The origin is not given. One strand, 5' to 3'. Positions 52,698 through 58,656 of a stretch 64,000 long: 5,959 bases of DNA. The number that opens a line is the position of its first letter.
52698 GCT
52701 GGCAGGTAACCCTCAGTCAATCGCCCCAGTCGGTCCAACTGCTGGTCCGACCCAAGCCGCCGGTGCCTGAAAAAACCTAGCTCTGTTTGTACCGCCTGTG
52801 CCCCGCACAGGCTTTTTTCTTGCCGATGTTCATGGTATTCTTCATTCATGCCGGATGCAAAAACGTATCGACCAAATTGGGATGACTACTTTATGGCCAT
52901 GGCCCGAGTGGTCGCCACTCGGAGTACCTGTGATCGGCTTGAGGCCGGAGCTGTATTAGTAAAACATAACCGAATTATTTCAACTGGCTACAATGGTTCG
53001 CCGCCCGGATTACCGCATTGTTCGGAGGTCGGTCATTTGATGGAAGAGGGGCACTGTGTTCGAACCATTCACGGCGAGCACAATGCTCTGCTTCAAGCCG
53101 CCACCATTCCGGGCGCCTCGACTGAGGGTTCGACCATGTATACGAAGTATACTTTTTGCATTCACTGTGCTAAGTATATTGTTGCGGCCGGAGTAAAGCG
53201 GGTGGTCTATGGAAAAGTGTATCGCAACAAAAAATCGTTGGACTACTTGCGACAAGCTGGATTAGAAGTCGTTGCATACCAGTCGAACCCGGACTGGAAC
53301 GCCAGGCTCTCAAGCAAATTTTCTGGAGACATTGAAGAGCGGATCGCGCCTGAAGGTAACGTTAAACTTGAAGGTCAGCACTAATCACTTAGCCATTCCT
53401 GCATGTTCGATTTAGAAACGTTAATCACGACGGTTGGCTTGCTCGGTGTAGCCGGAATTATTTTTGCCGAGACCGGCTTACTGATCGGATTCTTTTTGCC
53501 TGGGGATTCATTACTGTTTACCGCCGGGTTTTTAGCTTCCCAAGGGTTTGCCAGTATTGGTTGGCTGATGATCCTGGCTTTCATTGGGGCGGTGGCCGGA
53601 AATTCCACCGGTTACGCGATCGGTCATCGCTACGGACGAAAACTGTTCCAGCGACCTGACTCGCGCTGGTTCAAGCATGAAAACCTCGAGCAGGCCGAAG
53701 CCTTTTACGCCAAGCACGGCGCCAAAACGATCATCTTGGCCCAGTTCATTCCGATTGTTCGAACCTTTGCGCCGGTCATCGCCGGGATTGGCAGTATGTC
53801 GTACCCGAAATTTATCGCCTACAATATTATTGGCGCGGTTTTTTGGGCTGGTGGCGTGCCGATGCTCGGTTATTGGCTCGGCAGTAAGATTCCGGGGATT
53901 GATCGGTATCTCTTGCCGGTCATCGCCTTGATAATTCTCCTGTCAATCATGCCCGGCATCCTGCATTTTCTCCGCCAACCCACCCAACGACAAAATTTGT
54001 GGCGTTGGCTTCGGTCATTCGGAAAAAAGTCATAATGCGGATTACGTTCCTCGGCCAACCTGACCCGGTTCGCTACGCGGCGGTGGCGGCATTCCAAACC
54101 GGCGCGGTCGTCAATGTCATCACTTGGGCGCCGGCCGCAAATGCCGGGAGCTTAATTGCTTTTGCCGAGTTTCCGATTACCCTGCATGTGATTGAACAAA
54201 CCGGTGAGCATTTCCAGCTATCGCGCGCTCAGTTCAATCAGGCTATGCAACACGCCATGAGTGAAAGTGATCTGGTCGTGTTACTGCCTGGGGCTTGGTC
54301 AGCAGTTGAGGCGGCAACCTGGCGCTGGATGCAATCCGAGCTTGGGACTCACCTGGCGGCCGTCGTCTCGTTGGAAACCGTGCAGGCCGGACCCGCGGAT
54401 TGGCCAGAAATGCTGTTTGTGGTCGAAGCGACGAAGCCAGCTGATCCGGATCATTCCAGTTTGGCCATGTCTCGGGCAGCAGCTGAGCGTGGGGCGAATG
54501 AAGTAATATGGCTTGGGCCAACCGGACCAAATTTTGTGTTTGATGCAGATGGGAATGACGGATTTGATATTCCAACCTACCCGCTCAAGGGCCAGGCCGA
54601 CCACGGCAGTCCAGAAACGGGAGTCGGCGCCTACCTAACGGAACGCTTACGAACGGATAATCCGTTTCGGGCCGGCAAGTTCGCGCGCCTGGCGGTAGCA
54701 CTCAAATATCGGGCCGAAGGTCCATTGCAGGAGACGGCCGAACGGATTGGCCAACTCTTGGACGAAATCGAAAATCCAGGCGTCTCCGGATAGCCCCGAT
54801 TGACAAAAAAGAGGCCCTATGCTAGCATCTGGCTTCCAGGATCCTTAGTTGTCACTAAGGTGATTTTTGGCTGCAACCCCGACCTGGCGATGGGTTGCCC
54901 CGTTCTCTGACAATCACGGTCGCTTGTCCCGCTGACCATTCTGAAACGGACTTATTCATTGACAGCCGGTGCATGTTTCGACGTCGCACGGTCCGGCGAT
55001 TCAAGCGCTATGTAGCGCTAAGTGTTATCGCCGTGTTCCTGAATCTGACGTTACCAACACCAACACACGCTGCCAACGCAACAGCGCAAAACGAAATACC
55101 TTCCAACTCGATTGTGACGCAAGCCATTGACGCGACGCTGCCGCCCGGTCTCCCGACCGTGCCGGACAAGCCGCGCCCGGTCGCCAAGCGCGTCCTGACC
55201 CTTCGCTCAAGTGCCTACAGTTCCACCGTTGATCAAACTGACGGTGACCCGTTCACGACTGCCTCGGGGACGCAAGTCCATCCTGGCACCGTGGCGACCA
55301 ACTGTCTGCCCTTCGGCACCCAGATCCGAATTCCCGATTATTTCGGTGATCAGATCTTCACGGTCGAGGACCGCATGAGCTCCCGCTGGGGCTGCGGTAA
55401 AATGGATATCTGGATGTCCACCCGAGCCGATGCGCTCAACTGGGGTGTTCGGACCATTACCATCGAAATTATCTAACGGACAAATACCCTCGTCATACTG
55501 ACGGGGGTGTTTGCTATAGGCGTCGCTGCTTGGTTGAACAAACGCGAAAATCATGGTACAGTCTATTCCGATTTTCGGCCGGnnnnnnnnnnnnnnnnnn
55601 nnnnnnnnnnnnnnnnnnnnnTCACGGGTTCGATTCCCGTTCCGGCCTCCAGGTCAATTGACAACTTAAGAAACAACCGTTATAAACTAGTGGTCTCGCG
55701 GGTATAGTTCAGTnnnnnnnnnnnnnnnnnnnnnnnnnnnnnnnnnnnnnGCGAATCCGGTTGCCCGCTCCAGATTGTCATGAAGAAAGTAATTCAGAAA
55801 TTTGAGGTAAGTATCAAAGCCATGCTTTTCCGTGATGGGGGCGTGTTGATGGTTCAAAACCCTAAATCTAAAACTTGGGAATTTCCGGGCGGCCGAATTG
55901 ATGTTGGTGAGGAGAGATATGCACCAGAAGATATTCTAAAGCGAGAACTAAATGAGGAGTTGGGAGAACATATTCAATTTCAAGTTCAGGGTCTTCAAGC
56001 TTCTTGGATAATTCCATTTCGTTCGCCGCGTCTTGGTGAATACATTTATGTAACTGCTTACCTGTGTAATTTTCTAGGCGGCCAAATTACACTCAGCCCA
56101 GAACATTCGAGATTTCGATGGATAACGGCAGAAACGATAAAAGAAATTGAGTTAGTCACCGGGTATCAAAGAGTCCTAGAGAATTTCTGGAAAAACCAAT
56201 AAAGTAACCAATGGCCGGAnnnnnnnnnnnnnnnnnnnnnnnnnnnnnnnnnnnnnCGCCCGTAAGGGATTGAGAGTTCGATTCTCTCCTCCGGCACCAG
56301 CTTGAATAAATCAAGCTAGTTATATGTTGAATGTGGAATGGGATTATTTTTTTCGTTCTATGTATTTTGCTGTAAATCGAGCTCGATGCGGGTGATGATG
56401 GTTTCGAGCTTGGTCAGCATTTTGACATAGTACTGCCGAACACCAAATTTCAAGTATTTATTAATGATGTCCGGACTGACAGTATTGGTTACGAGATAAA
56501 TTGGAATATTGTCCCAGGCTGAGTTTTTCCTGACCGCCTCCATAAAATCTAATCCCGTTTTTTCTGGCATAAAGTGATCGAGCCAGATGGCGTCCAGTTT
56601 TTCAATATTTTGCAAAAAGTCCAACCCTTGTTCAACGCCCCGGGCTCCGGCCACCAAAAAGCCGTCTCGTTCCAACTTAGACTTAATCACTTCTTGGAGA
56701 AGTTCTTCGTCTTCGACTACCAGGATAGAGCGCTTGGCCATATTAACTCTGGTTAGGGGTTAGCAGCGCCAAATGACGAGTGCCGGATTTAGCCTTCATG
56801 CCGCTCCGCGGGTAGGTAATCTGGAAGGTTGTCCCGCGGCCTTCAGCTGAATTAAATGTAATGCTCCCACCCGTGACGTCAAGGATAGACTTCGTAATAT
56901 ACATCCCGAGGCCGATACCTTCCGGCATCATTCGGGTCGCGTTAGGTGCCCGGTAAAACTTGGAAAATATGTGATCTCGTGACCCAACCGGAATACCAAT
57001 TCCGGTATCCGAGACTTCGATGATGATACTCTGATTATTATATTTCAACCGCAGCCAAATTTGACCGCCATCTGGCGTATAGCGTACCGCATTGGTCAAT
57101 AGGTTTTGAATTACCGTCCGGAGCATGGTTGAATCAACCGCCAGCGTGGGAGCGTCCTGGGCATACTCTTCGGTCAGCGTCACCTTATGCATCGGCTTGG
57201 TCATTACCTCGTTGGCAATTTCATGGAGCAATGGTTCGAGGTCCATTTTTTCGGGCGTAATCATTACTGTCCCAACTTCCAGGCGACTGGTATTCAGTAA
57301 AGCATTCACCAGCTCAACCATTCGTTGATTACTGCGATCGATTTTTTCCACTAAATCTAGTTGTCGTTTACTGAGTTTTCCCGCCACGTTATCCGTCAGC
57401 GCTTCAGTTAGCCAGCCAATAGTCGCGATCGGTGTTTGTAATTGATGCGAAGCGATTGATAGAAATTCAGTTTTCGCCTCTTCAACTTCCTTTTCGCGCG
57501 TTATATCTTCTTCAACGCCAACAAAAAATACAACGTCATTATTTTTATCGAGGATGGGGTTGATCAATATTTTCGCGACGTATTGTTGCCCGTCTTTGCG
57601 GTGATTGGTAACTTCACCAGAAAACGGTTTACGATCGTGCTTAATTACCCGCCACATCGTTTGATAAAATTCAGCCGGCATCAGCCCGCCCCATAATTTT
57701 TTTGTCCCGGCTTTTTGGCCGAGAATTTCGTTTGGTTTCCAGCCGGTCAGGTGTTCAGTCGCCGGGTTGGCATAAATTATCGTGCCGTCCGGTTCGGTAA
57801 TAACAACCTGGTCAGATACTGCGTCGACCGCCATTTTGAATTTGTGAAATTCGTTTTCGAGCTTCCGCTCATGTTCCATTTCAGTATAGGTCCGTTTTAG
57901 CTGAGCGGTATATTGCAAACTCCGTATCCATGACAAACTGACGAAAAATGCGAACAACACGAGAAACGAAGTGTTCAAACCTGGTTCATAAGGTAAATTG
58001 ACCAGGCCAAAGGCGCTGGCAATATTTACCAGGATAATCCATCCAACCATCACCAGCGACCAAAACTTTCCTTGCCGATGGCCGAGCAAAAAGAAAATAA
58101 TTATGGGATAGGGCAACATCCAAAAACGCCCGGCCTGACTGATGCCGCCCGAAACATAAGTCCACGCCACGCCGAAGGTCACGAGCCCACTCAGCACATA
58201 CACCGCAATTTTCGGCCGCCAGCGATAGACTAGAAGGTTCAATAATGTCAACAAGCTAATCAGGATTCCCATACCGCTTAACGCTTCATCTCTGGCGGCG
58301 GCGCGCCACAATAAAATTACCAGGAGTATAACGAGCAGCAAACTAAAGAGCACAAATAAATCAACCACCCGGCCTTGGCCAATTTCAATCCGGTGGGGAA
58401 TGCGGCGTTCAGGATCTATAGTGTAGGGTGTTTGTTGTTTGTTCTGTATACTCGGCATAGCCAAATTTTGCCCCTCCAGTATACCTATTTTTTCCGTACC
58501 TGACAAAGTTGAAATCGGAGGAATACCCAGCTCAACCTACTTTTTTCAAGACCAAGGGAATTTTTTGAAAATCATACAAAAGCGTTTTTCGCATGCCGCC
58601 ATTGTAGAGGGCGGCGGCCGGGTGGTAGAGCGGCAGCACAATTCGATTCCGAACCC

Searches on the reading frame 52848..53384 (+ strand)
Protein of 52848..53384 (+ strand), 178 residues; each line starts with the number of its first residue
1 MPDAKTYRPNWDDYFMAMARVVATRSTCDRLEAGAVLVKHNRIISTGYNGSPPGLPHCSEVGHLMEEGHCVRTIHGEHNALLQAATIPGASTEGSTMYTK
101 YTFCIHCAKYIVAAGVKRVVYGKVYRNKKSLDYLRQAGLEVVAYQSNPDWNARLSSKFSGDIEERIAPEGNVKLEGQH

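Call 3: search_protein_families(library=pfam, proteins=[window:52848-53384:+], max_evalue=0.01)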
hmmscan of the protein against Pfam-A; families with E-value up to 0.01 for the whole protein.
window:52848-53384:+ (178 aa): 2 families
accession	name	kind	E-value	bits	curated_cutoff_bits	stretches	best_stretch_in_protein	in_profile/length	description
PF00383.29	dCMP_cyt_deam_1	-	5.1e-24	84.6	25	1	10-122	2-101/102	Cytidine and deoxycytidylate deaminase zinc-binding region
PF14437.12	MafB19-deam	-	1.8e-16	60.8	27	1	10-126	2-104/142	MafB19-like deaminase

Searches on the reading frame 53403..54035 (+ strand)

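Call 3: search_protein_families(library=pfam, proteins=[window:53403-54035:+], max_evalue=0.01)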
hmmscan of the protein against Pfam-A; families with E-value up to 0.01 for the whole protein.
window:53403-54035:+ (210 aa): 1 family
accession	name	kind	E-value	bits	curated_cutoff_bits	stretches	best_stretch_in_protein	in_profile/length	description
PF09335.16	VTT_dom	-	5.4e-22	79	33.9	1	32-156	1-121/123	VTT domain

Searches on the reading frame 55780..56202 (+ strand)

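Call 25: search_protein_families(library=pfam, proteins=[window:55780-56202:+], max_evalue=0.001)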
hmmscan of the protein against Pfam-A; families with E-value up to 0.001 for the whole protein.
window:55780-56202:+ (140 aa): 2 families
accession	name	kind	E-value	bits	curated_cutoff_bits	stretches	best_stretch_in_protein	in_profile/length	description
PF00293.34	NUDIX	-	4.2e-12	46.7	21.1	1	10-135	4-133/134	NUDIX domain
PF14815.12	NUDIX_4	-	0.00016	21.8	35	1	16-134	5-112/113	NUDIX domain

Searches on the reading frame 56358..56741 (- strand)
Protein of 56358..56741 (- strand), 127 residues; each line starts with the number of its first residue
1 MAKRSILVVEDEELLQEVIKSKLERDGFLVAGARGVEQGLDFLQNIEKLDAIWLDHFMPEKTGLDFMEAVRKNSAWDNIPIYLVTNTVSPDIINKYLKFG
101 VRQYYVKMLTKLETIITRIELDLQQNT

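Call 25: search_protein_families(library=pfam, proteins=[window:56358-56741:-], max_evalue=0.001)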
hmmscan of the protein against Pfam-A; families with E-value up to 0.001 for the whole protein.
window:56358-56741:- (127 aa): 2 families
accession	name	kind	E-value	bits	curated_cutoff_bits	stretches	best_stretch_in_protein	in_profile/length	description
PF00072.30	Response_reg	-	6.4e-16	59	30.2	1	6-118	1-109/111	Response regulator receiver domain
PF20274.4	cREC_REC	-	0.00068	20.7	27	1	26-86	13-74/88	Cyclic-phosphate processing Receiver domain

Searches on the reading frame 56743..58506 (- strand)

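Call 25: search_protein_families(library=pfam, proteins=[window:56743-58506:-], max_evalue=0.001)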
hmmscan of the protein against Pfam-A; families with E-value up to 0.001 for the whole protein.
window:56743-58506:- (587 aa): 7 families
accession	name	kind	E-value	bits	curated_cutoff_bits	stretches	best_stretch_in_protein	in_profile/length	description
PF02518.31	HATPase_c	-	9.6e-28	97.3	26.4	1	458-567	2-109/111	Histidine kinase-, DNA gyrase B-, and HSP90-like ATPase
PF13426.13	PAS_9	-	9.5e-15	55.2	27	1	233-336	3-102/103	PAS domain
PF00512.31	HisKA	-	5.6e-14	52.4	26.9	1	344-410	1-64/66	His Kinase A (phospho-acceptor) domain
PF08447.18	PAS_3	-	8.9e-11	42.4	25.6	1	243-331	1-88/89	PAS fold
PF08448.16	PAS_4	-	2e-10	41.3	23.1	1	227-339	1-109/110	PAS fold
PF00989.32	PAS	-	6.2e-10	39.5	22.6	1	227-335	7-113/113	PAS fold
PF13188.13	PAS_8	-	0.00013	22.1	21.8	1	222-271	2-46/65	PAS domain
